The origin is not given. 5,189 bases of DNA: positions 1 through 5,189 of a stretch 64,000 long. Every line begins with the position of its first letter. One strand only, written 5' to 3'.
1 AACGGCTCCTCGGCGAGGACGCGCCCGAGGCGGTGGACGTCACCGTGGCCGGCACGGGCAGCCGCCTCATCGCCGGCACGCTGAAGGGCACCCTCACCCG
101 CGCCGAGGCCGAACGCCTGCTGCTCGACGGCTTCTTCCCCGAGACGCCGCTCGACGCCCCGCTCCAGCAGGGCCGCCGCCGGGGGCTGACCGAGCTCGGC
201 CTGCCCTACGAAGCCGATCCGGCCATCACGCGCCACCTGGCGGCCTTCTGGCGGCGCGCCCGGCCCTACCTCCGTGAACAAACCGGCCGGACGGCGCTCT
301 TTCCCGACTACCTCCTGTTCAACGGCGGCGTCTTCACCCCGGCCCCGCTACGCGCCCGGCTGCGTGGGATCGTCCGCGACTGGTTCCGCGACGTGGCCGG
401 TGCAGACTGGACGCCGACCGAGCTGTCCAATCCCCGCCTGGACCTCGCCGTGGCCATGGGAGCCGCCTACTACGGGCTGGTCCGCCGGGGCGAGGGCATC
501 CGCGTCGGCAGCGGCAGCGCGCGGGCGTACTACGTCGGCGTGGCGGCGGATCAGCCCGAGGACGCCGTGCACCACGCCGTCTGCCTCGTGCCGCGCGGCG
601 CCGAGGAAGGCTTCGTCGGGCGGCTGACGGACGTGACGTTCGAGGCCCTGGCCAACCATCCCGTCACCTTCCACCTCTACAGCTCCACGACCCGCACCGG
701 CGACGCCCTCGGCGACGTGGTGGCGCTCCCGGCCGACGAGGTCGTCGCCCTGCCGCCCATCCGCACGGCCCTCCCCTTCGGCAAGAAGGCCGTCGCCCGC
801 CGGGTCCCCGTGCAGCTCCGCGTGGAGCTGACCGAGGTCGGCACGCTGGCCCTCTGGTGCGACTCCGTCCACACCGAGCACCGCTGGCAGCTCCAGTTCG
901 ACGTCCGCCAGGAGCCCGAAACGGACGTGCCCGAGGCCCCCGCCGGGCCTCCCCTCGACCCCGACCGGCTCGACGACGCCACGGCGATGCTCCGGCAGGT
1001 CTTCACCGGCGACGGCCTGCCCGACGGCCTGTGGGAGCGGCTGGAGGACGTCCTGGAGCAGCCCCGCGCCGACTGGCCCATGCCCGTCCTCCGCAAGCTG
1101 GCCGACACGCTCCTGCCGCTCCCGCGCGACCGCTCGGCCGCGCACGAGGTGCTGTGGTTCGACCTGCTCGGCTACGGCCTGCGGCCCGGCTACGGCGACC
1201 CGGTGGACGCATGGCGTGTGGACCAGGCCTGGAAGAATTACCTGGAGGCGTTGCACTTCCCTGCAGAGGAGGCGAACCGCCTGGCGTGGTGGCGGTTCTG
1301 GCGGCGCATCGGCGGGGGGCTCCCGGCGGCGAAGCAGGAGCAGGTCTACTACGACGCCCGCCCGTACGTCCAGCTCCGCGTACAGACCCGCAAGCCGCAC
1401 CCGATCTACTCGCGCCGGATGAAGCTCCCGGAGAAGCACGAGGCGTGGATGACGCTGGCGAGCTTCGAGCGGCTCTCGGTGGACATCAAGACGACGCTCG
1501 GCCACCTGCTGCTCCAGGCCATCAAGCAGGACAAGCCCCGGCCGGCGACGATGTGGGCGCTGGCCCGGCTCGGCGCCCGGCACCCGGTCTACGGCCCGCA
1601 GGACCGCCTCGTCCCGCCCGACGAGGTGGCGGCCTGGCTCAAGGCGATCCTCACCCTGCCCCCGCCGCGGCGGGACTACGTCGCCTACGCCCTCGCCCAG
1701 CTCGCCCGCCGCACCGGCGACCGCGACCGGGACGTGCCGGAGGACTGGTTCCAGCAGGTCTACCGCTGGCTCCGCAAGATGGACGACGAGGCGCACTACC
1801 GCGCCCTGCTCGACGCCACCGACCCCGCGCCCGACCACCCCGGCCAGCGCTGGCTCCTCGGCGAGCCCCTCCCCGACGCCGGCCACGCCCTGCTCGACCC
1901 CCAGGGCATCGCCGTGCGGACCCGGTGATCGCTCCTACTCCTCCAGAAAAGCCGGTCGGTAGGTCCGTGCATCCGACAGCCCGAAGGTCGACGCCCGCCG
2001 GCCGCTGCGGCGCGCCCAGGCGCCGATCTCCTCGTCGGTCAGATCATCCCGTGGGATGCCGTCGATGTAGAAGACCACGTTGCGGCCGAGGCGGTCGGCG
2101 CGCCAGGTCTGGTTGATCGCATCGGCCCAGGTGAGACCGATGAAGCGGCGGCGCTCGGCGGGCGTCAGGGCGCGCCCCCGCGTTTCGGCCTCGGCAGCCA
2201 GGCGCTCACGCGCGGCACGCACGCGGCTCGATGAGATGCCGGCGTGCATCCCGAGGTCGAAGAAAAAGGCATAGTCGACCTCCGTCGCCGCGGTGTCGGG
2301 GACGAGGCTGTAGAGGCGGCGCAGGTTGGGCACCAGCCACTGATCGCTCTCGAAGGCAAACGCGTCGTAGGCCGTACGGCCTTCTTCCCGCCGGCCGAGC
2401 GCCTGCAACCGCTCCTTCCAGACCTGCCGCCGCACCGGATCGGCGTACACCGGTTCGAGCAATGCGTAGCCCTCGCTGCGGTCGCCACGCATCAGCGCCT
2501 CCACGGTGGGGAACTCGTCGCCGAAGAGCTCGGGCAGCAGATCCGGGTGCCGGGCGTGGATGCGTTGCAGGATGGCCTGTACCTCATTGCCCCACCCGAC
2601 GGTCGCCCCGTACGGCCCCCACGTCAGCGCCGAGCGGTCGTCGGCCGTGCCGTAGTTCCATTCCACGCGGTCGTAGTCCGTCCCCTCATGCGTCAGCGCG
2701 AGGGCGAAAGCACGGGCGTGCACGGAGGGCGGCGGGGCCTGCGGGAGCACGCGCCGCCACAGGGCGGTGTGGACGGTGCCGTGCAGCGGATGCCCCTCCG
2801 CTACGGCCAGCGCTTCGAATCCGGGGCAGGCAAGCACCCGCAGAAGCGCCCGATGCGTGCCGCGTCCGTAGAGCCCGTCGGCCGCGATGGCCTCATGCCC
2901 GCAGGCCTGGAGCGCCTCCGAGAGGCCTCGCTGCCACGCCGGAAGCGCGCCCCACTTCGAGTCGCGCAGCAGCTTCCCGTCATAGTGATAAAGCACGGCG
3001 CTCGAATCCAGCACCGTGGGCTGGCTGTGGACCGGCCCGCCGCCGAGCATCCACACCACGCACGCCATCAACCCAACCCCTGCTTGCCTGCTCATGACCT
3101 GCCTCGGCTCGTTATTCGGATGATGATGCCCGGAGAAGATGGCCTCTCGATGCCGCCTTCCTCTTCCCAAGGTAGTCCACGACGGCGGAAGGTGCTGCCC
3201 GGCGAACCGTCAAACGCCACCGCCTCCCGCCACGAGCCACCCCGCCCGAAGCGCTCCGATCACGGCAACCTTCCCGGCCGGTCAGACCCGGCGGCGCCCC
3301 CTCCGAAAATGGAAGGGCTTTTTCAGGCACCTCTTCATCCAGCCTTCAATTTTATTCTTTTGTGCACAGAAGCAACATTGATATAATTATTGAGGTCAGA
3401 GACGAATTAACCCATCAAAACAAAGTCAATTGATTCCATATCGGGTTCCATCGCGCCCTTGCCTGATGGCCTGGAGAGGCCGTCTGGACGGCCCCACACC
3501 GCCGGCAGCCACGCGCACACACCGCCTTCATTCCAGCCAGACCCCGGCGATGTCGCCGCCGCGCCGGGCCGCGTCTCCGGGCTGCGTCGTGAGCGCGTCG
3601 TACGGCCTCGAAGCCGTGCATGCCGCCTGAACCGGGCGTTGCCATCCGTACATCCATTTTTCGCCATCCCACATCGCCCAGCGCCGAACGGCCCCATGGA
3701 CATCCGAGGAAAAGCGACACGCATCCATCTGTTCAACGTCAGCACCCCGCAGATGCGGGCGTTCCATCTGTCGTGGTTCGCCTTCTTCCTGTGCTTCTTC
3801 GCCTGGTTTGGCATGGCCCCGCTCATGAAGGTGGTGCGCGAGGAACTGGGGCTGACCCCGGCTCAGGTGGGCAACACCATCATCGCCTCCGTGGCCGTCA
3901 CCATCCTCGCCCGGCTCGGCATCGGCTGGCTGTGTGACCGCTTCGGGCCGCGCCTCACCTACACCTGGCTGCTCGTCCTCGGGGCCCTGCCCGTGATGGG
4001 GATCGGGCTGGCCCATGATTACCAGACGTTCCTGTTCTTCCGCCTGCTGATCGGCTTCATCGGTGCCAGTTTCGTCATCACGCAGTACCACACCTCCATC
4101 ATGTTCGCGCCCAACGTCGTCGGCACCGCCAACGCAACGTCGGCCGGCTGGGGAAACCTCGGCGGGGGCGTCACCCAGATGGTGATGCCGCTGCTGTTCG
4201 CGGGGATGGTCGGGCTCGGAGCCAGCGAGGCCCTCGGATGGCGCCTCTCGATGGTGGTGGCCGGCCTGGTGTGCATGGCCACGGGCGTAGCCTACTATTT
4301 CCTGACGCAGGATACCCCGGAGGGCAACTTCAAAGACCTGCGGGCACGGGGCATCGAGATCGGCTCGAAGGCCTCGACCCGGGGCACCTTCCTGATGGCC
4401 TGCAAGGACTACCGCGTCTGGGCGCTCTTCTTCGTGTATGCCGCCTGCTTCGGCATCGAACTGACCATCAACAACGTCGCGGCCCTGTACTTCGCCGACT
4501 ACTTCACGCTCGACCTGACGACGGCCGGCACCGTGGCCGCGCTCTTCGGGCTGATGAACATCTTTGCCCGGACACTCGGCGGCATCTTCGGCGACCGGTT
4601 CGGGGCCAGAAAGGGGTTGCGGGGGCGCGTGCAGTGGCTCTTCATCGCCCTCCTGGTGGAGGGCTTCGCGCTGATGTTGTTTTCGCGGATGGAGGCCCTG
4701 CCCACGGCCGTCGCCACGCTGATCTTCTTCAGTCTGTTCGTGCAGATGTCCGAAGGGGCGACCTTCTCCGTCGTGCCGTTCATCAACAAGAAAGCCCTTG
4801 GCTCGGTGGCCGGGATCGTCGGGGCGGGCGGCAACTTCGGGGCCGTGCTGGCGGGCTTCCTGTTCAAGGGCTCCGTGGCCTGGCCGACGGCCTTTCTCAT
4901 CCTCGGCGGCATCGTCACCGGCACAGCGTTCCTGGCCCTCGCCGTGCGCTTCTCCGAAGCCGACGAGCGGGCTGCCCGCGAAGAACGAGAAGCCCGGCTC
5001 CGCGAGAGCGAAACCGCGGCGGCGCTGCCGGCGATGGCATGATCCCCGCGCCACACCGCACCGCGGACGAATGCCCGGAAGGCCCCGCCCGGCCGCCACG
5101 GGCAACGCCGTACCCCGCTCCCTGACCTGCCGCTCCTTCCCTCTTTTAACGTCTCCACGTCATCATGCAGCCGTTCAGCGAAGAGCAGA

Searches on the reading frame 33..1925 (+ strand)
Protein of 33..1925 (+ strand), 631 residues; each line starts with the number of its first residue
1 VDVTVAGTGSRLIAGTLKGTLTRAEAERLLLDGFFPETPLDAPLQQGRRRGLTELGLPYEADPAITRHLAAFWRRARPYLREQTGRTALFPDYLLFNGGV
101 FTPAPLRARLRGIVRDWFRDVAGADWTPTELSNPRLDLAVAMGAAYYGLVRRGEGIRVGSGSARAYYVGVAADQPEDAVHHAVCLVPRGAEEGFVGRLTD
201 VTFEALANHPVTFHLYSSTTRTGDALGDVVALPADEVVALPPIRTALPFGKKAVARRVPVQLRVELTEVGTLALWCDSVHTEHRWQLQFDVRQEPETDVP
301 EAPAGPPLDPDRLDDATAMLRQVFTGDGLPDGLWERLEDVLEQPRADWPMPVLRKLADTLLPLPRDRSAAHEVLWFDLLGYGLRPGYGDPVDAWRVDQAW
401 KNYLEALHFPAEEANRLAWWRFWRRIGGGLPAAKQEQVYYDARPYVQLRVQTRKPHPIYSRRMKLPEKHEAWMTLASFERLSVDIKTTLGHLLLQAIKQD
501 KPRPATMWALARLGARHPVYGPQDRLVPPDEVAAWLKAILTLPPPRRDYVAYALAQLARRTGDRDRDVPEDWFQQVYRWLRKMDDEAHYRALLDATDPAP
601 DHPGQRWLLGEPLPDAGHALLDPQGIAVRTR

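Call 59: search_protein_families(library=pfam, proteins=[window:33-1925:+], max_evalue=0.01)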
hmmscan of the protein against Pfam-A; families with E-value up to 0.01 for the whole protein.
window:33-1925:+ (631 aa): 1 family
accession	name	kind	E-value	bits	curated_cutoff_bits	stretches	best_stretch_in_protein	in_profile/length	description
PF12531.13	DUF3731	-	1.7e-71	241.5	25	1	368-615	1-244/248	DNA-K related protein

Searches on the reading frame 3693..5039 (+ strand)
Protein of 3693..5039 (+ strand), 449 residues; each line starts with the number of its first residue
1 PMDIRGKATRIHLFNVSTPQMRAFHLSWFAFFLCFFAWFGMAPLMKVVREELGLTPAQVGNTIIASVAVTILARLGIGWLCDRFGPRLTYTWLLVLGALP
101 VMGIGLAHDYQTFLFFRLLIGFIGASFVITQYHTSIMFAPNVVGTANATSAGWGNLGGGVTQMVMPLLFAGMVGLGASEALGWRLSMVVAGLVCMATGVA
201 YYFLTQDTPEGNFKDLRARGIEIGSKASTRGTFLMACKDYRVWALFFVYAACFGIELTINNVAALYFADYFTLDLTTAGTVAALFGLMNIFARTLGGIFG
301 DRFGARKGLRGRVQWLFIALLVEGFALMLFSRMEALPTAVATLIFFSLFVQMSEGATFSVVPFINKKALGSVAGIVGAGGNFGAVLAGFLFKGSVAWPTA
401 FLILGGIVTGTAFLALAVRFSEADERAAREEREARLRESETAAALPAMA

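Call 9: search_protein_families(library=pfam, proteins=[window:3693-5039:+], max_evalue=0.01)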
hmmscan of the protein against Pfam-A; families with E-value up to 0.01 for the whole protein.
window:3693-5039:+ (449 aa): 1 family
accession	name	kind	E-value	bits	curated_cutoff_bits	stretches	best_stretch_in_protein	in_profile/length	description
PF07690.21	MFS_1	-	1.5e-36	126.5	33.4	2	28-356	2-314/347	Major Facilitator Superfamily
